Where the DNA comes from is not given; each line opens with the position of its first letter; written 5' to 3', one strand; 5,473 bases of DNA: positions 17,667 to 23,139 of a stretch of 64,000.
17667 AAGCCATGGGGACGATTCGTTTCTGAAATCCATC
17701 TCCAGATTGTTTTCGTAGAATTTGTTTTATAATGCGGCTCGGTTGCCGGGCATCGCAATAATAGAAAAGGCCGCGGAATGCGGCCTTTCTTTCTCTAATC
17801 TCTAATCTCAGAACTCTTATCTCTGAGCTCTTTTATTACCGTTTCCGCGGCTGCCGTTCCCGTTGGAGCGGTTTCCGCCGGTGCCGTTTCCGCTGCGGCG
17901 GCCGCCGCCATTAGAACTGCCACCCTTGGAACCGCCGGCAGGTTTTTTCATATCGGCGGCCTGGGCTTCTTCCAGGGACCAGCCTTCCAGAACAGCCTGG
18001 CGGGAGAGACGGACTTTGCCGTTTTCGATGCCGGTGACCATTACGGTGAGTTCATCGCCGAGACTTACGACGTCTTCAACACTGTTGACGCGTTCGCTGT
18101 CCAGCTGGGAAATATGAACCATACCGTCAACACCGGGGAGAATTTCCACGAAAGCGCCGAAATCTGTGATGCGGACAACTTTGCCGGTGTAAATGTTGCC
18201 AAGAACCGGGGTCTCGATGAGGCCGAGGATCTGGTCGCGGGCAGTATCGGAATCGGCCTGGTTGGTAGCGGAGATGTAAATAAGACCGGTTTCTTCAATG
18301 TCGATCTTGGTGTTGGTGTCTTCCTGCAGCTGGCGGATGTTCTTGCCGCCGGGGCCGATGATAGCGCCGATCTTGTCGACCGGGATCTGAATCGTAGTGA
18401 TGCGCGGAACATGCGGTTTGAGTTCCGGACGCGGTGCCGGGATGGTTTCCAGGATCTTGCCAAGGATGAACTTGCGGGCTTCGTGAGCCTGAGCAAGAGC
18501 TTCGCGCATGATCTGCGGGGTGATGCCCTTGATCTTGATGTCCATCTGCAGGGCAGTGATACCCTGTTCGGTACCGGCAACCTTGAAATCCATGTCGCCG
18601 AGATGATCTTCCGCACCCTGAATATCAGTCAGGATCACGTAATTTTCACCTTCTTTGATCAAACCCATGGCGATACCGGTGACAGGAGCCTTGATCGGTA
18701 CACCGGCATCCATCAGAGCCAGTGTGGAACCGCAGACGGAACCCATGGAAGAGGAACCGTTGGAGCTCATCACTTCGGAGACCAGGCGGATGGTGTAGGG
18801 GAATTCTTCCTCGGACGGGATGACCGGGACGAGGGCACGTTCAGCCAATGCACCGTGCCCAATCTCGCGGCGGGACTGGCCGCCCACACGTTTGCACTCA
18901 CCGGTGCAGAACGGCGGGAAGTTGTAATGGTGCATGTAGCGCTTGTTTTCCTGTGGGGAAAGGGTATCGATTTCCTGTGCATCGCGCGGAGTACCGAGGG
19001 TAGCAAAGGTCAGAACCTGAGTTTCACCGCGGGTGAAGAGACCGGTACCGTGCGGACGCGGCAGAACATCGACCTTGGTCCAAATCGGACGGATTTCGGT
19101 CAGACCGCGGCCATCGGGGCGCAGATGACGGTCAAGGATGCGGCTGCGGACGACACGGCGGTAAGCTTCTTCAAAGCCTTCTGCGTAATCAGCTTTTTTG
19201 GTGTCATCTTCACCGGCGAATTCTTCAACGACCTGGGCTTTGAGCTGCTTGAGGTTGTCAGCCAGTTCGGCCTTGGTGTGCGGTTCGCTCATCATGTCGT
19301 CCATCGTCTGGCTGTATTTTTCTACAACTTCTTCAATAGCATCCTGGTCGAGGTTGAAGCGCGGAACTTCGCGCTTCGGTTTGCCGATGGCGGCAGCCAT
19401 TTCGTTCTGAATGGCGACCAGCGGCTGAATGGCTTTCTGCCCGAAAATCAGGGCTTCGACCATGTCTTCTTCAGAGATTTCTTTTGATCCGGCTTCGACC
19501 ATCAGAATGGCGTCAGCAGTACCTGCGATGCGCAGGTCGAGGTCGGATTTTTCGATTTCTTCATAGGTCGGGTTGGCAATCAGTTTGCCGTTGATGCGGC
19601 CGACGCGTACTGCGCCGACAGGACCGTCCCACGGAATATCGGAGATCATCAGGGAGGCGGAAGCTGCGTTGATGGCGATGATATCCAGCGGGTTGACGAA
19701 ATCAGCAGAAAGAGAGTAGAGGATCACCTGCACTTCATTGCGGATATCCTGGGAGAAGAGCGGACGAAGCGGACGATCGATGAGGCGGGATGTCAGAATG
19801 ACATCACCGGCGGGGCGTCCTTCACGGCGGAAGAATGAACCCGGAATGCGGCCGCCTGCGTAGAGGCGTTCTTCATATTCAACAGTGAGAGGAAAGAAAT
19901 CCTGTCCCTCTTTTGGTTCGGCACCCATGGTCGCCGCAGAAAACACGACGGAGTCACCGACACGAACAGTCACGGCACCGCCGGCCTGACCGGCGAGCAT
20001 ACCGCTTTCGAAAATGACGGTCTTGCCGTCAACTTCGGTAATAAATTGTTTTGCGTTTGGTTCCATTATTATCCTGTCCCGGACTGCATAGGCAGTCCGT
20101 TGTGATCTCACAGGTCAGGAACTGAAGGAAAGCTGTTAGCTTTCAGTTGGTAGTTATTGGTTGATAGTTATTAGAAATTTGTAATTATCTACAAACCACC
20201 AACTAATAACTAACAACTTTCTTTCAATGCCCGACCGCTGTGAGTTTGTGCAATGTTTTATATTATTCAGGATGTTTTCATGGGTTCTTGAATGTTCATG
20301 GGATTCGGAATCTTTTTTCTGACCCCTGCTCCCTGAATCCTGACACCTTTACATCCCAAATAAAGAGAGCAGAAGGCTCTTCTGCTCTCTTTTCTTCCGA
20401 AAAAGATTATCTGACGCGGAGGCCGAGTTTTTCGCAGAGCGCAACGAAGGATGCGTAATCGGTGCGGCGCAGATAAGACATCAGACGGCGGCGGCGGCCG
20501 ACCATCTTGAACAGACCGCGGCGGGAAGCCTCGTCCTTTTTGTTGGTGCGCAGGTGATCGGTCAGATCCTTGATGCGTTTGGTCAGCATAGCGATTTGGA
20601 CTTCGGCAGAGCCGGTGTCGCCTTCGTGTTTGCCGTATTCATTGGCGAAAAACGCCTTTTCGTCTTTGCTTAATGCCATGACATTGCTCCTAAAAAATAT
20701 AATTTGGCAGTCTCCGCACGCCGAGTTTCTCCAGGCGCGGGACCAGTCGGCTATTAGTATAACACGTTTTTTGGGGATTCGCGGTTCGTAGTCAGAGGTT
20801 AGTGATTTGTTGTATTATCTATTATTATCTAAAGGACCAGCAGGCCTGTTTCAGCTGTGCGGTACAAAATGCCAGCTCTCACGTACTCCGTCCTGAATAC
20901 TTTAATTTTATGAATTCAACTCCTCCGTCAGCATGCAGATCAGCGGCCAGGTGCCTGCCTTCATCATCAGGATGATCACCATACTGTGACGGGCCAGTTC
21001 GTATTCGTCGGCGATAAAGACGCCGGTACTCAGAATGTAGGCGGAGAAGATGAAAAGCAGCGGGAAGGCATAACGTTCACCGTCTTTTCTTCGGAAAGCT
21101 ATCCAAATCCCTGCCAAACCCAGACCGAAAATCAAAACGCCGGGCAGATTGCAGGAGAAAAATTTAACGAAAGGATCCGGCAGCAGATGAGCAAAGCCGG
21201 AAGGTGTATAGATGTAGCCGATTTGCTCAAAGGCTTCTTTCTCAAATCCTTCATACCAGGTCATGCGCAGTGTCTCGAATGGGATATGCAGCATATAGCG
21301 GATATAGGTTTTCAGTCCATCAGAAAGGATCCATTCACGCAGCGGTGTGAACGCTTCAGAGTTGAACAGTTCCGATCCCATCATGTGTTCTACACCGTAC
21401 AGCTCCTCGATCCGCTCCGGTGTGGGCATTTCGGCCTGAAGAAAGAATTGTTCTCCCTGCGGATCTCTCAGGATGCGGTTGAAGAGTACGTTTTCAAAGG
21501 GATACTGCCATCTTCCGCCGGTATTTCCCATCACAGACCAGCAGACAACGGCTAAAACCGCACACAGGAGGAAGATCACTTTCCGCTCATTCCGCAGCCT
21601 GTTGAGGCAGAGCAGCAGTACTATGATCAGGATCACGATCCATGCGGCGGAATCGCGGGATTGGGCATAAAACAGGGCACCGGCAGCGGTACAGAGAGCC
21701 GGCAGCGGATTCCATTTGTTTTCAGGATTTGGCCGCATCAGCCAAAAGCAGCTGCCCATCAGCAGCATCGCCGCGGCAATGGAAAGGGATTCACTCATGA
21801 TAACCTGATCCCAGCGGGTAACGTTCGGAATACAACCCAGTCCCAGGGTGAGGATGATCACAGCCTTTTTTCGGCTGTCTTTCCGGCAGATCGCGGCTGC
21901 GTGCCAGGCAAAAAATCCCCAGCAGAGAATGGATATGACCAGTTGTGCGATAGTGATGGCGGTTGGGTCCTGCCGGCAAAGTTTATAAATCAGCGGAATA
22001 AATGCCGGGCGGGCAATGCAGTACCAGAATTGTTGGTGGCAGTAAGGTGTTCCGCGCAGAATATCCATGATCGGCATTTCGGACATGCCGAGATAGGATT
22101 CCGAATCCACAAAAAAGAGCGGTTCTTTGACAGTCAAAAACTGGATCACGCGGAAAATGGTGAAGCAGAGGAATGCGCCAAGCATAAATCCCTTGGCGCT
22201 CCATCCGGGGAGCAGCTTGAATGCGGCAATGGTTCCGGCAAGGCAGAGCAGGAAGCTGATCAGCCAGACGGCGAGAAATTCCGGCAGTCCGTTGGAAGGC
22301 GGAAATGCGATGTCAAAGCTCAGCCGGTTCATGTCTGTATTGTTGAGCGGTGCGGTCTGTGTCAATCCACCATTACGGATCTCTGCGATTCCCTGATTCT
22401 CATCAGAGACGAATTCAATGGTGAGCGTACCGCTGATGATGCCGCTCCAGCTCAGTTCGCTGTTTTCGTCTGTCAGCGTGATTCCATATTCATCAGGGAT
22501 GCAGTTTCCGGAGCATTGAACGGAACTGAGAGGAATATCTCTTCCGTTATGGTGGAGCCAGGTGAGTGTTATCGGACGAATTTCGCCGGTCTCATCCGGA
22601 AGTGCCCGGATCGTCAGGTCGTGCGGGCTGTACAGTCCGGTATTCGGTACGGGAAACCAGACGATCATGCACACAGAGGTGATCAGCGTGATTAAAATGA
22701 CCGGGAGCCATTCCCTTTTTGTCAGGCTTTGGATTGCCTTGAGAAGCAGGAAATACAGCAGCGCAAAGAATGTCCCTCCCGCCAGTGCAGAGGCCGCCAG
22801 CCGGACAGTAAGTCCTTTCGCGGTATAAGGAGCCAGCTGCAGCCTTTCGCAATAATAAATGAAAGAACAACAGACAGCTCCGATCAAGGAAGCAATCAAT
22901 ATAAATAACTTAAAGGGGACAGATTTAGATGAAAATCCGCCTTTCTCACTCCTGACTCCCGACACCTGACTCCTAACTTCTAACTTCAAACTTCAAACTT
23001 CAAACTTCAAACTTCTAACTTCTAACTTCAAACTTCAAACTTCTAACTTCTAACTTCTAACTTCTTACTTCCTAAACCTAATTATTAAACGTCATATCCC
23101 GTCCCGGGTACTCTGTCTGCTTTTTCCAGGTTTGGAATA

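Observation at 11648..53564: Arrays of degenerate tandem heptanucleotides whose conserved core is a stop trinucleotide, placed exactly at gene boundaries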

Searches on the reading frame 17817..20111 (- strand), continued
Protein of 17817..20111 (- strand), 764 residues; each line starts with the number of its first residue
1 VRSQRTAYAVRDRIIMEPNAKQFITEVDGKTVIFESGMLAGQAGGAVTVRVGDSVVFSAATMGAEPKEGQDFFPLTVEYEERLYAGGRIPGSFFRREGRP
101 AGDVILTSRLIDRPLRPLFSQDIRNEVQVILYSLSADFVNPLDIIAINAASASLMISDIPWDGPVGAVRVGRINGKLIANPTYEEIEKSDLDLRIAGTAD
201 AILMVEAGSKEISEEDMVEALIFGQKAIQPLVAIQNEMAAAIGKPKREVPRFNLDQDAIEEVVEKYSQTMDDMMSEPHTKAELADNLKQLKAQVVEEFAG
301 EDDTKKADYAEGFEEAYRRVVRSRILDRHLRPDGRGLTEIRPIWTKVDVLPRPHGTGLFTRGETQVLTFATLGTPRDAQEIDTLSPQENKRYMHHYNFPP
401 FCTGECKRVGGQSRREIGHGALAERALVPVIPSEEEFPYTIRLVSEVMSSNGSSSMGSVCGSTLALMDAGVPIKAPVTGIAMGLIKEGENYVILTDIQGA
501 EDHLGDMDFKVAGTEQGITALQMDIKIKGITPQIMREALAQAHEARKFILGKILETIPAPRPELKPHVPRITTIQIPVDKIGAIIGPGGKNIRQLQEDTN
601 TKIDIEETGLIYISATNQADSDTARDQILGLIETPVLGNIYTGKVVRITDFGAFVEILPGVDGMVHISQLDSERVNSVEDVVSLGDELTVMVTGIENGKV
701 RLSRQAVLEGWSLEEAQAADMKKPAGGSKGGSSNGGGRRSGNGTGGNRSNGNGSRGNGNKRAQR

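Call 42: find_encoding_contigs(protein=P0059, flank=10000, max_places=1)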
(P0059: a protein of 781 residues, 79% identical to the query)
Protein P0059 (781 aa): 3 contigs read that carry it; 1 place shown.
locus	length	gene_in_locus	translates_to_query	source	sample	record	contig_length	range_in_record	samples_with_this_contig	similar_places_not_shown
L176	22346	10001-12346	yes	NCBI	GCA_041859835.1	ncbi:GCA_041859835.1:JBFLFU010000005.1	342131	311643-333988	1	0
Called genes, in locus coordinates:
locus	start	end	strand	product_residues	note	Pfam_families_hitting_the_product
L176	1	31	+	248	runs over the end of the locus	PF02463:SMC_N, PF00005:ABC_tran, PF13304:AAA_21 (weak)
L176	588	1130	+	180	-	PF00156:Pribosyltran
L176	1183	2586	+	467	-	PF00860:Xan_ur_permease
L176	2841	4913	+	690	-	PF00009:GTP_EFTU, PF22042:EF-G_D2, PF03144:GTP_EFTU_D2 (weak), PF14492:EFG_III, PF03764:EFG_IV, PF00679:EFG_C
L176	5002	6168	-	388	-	PF01734:Patatin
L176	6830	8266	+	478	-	PF00587:tRNA-synt_2b, PF03129:HGTP_anticodon, PF09180:ProRS-C_1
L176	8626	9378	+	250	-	-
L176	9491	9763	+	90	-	PF00312:Ribosomal_S15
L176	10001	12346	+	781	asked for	PF01138:RNase_PH, PF03725:RNase_PH_C, PF03726:PNPase, PF01138:RNase_PH, PF00013:KH_1, PF00575:S1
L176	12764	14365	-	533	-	PF00501:AMP-binding, PF13193:AMP-binding_C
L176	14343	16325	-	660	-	PF00754:F5_F8_type_C (weak)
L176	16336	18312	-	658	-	PF00754:F5_F8_type_C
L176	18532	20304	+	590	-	-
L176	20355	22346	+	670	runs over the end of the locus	-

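Call 43: find_encoding_contigs(protein=P0064, flank=10000, max_places=1)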
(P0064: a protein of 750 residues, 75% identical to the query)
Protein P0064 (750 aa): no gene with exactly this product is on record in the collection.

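Call 44: find_encoding_contigs(protein=P0077, flank=10000, max_places=1)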
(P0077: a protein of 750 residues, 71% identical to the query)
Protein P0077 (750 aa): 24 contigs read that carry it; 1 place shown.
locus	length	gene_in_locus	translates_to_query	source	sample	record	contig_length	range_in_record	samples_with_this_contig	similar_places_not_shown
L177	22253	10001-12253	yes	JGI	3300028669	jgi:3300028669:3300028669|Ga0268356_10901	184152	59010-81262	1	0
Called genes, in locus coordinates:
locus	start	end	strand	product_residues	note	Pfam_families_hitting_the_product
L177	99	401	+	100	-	PF20229:ChrB_N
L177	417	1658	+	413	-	PF00083:Sugar_tr (faint), PF07690:MFS_1, PF12832:MFS_1_like, PF07690:MFS_1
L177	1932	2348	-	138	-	-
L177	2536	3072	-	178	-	-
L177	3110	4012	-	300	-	-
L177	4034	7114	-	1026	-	PF19077:Big_13 (faint)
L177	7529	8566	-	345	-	PF01073:3Beta_HSD, PF01370:Epimerase, PF02719:Polysacc_synt_2 (weak), PF05368:NmrA (weak), PF13460:NAD_binding_10, PF16363:GDP_Man_Dehyd, PF07993:NAD_binding_4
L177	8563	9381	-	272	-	PF00440:TetR_N, PF14246:TetR_C_7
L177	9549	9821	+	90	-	PF00312:Ribosomal_S15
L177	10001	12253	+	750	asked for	PF01138:RNase_PH, PF03725:RNase_PH_C, PF03726:PNPase, PF01138:RNase_PH, PF03725:RNase_PH_C (weak), PF00013:KH_1, PF22675:KH-I_KHDC4-BBP (faint), PF00575:S1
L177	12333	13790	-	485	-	PF14691:Fer4_20, PF00070:Pyr_redox (faint), PF07992:Pyr_redox_2, PF13450:NAD_binding_8 (weak)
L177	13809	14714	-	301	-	PF00175:NAD_binding_1 (weak), PF10418:DHODB_Fe-S_bind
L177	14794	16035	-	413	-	PF00465:Fe-ADH, PF13685:Fe-ADH_2, PF25137:ADH_Fe_C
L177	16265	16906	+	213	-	PF06971:Put_DNA-bind_N, PF02629:CoA_binding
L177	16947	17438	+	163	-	PF13426:PAS_9 (weak)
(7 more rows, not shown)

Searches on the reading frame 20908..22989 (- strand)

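Call 10: search_protein_families(library=pfam, proteins=[window:20908-22989:-])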
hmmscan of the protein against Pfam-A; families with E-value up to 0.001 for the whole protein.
window:20908-22989:- (693 aa): 1 family
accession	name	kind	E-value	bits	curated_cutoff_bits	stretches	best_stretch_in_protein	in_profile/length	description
PF09913.15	DUF2142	-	4.3e-05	22.9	30.1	1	351-488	129-260/395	Predicted membrane protein (DUF2142)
